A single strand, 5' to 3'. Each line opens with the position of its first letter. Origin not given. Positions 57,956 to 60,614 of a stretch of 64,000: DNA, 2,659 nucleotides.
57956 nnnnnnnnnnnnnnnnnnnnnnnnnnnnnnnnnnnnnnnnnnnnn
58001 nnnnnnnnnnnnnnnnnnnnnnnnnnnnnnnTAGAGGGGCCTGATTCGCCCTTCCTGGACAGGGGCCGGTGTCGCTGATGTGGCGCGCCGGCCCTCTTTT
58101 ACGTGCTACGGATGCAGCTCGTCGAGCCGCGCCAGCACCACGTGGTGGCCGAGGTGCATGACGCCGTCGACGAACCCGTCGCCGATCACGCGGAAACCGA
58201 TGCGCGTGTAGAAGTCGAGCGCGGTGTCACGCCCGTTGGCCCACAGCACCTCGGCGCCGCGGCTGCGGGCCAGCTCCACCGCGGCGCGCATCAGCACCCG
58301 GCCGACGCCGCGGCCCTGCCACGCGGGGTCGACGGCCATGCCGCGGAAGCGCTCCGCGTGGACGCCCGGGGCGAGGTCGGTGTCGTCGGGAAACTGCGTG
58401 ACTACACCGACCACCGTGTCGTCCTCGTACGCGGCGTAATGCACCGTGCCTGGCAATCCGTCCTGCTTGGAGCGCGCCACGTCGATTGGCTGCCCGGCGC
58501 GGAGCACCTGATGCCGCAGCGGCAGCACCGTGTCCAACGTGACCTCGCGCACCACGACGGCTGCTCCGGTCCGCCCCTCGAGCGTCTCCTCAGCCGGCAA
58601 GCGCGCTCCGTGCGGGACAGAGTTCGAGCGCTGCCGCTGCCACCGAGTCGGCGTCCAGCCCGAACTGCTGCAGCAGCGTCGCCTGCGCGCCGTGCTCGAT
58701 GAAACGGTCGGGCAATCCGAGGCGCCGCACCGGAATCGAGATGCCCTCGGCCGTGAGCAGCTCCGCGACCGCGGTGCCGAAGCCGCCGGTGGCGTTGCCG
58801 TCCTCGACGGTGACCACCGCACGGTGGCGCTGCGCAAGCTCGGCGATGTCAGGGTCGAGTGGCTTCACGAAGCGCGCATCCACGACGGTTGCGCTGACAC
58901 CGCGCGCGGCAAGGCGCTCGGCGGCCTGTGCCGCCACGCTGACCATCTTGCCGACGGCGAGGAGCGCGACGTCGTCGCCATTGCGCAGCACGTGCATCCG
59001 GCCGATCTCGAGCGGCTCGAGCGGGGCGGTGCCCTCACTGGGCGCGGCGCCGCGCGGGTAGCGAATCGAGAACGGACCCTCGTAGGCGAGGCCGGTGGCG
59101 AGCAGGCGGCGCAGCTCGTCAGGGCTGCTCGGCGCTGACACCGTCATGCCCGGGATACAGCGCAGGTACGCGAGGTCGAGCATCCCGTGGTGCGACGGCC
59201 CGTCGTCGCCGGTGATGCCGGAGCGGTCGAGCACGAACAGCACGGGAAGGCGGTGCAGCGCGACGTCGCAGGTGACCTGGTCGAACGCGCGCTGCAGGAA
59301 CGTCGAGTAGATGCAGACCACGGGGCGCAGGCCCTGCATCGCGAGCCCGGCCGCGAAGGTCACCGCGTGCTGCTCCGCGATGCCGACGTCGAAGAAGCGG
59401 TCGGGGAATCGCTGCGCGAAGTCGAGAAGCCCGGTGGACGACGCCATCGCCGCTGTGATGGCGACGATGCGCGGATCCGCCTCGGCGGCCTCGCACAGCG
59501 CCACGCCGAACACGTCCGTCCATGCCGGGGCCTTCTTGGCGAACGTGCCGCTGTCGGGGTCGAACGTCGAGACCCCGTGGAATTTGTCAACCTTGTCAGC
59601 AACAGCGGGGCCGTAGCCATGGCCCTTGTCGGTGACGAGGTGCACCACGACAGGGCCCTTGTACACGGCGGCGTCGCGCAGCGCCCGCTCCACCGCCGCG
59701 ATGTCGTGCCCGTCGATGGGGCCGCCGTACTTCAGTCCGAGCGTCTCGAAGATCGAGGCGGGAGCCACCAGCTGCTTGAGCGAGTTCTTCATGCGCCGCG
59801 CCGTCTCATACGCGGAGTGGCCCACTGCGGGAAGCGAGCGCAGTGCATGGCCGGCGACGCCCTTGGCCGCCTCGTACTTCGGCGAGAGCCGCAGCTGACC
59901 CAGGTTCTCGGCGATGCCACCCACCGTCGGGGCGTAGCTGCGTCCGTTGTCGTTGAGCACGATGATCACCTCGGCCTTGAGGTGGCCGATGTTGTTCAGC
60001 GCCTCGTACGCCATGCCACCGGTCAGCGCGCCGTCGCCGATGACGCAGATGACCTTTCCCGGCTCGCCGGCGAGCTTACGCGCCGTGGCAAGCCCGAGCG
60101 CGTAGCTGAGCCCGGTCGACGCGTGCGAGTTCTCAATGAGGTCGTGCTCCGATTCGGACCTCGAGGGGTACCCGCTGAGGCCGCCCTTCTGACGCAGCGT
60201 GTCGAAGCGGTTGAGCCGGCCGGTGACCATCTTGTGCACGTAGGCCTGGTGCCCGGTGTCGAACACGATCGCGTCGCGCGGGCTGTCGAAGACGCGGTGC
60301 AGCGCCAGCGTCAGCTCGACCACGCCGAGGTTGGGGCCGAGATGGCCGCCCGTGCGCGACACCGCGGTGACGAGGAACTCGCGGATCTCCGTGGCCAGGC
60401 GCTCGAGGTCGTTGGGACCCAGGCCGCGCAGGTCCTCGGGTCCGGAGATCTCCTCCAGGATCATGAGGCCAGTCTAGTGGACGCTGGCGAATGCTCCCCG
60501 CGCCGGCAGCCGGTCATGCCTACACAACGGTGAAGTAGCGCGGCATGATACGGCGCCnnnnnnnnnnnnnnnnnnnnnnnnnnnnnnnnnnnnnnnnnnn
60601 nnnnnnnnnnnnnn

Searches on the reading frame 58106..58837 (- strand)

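Call 81: search_protein_families(library=pfam, proteins=[window:58106-58837:-], max_evalue=0.00001)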
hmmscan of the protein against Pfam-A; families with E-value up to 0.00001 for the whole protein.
window:58106-58837:- (243 aa): 4 families
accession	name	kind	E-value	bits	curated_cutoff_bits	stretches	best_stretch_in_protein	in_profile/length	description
PF00583.31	Acetyltransf_1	-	3.9e-15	56.6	20.7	1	129-215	31-116/116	Acetyltransferase (GNAT) family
PF13508.13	Acetyltransf_7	-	6.5e-15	55.7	27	1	131-216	3-83/84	Acetyltransferase (GNAT) domain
PF13673.13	Acetyltransf_10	-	9.8e-12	45.4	23.6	1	131-223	31-115/128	Acetyltransferase (GNAT) domain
PF21926.2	FeeM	-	2.9e-08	34.1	27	0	167-239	86-158/158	N-acyl amino acid synthase FeeM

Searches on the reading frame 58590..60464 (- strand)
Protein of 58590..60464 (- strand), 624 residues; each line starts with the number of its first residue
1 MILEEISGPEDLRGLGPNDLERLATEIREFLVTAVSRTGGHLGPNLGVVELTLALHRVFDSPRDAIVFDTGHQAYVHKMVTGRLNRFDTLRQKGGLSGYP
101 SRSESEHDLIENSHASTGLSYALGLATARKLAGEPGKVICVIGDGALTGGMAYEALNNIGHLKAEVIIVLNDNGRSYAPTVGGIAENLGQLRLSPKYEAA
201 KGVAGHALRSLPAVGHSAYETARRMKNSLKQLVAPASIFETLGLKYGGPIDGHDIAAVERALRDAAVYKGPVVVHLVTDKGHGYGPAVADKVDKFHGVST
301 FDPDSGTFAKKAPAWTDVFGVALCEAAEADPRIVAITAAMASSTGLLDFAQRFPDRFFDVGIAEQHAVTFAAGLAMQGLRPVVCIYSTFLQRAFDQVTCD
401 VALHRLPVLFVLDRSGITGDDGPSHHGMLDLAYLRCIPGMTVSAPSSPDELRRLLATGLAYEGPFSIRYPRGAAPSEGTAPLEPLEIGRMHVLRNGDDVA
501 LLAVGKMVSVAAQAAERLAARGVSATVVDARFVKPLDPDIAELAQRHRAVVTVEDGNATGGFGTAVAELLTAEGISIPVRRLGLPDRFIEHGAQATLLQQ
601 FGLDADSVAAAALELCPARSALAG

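Call 81: search_protein_families(library=pfam, proteins=[window:58590-60464:-], max_evalue=0.00001)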
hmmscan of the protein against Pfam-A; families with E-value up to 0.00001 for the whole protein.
window:58590-60464:- (624 aa): 5 families
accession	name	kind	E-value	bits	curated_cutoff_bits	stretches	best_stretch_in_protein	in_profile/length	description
PF13292.11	DXP_synthase_N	-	6.7e-112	373.7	21.2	1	3-278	1-274/274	1-deoxy-D-xylulose-5-phosphate synthase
PF02779.29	Transket_pyr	-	8e-49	166.1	27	1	312-474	2-172/174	Transketolase, pyrimidine binding domain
PF02780.25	Transketolase_C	-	1.7e-37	128.5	25.9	1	488-608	1-124/124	Transketolase, C-terminal domain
PF02775.26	TPP_enzyme_C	-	6.4e-08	33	21.9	0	111-274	23-149/151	Thiamine pyrophosphate enzyme, C-terminal TPP binding domain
PF00676.26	E1_dh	-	8.5e-07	28.7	22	0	108-174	96-162/300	Dehydrogenase E1 component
